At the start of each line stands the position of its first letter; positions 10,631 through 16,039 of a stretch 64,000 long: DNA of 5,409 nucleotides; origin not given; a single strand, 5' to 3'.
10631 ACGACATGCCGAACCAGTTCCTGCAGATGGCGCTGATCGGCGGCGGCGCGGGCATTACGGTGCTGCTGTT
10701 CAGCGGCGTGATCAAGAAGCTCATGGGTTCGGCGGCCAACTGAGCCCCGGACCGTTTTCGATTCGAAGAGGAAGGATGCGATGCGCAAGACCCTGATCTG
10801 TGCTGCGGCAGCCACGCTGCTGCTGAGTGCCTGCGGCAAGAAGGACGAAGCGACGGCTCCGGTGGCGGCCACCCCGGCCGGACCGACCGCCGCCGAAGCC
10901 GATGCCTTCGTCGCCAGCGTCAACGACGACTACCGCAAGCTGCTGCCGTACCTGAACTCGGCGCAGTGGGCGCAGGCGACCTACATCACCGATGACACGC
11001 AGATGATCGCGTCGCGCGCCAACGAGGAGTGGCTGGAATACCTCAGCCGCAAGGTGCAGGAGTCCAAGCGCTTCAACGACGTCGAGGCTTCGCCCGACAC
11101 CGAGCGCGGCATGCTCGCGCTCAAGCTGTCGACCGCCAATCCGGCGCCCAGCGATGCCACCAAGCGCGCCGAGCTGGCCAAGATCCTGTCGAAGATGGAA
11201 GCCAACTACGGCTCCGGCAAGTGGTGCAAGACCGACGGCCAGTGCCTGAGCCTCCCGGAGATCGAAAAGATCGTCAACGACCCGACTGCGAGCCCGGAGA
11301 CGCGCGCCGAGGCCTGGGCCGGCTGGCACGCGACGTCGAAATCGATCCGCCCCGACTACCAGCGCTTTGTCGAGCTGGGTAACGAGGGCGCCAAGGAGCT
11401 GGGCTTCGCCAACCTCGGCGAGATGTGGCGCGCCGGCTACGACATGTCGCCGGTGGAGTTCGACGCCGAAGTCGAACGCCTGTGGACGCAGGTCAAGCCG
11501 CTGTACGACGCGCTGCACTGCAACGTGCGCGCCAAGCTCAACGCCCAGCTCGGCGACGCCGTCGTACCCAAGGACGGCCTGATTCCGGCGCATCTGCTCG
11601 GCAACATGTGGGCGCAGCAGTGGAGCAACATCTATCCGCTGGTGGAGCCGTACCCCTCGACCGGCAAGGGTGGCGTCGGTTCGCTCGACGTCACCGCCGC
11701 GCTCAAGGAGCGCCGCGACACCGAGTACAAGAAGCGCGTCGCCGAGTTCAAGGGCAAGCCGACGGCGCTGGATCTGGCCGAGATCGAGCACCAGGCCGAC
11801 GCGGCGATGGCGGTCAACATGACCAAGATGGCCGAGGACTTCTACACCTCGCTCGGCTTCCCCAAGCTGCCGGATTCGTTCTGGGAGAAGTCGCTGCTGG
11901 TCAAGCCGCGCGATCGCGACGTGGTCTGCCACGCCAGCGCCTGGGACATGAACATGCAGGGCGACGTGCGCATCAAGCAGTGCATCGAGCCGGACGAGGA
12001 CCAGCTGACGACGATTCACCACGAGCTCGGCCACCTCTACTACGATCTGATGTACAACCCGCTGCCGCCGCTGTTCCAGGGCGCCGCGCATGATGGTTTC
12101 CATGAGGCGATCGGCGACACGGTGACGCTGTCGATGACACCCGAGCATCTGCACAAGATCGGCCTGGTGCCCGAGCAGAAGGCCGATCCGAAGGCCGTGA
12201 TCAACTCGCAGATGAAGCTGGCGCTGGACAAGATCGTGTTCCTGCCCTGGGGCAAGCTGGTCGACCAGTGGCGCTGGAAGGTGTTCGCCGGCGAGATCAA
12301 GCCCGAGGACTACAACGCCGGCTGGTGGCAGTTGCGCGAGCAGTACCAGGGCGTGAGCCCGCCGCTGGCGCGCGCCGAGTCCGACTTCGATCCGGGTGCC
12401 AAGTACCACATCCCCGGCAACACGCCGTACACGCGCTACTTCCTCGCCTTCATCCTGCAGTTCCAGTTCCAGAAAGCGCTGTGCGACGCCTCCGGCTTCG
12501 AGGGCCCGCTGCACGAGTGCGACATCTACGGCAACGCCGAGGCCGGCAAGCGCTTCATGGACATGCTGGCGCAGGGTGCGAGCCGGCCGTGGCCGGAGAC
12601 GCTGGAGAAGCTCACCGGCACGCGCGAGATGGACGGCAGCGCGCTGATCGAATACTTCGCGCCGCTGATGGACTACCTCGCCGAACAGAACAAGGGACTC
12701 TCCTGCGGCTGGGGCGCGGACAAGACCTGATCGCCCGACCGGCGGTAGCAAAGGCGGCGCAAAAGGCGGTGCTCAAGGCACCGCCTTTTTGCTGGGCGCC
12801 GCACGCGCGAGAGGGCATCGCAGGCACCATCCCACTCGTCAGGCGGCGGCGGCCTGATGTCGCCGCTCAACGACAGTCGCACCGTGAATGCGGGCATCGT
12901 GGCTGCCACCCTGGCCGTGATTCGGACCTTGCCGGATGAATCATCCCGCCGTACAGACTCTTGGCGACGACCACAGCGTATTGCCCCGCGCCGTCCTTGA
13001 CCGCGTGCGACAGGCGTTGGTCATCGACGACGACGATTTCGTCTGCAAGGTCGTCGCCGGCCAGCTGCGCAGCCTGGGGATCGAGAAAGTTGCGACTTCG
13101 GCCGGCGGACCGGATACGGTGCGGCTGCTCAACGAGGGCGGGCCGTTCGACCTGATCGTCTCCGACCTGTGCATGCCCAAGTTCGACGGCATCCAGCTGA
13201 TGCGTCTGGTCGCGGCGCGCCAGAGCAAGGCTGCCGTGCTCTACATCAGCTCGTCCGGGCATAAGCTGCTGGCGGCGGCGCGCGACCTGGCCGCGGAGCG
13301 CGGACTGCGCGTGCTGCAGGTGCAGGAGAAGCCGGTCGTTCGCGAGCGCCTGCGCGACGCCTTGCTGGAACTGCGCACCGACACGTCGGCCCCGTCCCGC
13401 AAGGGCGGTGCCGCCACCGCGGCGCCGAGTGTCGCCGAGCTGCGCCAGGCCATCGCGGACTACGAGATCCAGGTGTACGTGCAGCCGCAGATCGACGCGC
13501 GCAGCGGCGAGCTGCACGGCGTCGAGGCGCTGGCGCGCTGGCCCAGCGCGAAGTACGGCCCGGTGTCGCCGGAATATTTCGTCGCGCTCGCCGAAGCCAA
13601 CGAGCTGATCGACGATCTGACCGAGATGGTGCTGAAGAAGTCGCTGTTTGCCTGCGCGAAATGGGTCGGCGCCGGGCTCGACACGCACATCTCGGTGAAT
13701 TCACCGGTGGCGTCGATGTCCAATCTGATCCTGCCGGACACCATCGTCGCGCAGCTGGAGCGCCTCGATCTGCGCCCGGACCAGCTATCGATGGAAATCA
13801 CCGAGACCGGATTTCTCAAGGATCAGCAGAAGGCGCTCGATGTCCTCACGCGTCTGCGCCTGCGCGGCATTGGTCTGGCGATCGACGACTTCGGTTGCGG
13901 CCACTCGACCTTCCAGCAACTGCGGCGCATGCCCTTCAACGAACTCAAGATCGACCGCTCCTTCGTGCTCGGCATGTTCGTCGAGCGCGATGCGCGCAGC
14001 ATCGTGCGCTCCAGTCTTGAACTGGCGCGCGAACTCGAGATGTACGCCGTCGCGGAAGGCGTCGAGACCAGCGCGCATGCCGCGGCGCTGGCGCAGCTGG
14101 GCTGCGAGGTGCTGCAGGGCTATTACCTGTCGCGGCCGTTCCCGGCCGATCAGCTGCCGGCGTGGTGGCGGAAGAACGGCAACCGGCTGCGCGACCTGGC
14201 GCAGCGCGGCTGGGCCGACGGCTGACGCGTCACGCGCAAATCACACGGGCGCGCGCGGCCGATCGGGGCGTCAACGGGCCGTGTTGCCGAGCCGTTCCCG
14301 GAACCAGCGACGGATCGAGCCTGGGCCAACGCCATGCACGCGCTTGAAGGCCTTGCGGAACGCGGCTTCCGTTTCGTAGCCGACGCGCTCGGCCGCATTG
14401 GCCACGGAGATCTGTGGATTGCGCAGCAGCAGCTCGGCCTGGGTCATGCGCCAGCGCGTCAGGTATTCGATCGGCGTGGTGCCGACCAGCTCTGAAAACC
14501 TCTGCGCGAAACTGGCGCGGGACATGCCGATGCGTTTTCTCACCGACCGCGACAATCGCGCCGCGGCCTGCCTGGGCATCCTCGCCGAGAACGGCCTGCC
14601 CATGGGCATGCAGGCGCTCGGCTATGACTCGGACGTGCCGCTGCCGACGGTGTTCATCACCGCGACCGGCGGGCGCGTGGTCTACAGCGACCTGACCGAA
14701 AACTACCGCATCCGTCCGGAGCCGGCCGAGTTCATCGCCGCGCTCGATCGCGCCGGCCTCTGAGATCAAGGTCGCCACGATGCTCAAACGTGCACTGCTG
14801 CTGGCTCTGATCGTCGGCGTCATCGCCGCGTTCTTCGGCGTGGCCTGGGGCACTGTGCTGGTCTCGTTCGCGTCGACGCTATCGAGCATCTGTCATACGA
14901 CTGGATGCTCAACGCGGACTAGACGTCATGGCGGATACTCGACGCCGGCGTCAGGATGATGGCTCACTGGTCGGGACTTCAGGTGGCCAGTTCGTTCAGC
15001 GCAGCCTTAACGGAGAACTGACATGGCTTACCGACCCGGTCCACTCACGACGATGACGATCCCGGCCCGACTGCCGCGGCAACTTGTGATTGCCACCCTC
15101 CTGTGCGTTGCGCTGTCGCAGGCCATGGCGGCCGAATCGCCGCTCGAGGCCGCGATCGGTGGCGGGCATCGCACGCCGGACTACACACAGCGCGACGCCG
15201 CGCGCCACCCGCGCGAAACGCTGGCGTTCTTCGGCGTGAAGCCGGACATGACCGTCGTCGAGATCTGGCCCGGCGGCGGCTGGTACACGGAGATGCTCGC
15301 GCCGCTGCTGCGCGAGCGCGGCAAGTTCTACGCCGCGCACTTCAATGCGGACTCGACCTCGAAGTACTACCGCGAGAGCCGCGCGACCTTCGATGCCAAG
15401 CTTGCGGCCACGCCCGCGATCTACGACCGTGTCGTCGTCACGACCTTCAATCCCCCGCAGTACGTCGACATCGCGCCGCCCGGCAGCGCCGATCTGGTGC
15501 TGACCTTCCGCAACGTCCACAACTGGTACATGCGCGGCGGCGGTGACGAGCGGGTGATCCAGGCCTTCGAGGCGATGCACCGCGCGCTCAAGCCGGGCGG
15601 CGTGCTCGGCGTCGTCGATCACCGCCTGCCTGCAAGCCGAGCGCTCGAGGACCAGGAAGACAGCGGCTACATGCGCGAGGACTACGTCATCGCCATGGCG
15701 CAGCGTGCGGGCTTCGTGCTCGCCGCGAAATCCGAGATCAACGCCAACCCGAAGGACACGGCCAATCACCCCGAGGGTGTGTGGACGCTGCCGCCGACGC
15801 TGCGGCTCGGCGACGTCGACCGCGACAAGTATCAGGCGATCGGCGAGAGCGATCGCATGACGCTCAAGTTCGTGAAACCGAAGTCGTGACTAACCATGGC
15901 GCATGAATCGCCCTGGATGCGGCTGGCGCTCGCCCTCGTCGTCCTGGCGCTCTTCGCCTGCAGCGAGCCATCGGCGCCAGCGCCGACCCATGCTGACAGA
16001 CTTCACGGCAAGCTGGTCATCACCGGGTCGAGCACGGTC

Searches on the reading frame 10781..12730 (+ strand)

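Call 64: search_protein_families(library=pfam, proteins=[window:10781-12730:+], max_evalue=0.001)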
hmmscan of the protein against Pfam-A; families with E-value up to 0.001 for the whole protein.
window:10781-12730:+ (649 aa): 1 family
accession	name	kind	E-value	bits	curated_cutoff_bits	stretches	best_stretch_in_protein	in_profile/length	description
PF01401.24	Peptidase_M2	-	5.1e-210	699.4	23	1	37-644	4-581/581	Angiotensin-converting enzyme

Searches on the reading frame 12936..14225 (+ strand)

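Call 64: search_protein_families(library=pfam, proteins=[window:12936-14225:+], max_evalue=0.001)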
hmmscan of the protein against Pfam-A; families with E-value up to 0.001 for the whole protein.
window:12936-14225:+ (429 aa): 2 families
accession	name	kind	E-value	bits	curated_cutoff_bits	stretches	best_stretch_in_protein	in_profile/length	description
PF00563.25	EAL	-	4.3e-59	200.2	31.3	1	168-401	3-236/236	EAL domain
PF00072.30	Response_reg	-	4.7e-13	49.7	30.2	1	28-118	2-91/111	Response regulator receiver domain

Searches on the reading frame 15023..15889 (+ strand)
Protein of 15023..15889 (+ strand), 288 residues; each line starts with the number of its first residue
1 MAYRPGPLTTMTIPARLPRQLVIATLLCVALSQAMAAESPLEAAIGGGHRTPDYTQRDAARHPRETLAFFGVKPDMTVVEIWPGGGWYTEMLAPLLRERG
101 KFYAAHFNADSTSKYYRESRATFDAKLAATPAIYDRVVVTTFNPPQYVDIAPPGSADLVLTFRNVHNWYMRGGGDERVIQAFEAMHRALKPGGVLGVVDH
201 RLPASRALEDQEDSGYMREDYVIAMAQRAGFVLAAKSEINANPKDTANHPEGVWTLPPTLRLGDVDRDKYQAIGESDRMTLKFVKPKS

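Call 65: search_protein_families(library=pfam, proteins=[window:15023-15889:+], max_evalue=0.001)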
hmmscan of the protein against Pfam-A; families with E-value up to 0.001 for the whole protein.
window:15023-15889:+ (288 aa): 1 family
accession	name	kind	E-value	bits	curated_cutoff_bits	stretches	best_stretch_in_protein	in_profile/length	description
PF08242.18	Methyltransf_12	-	0.00069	20.7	30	0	135-195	55-98/98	Methyltransferase domain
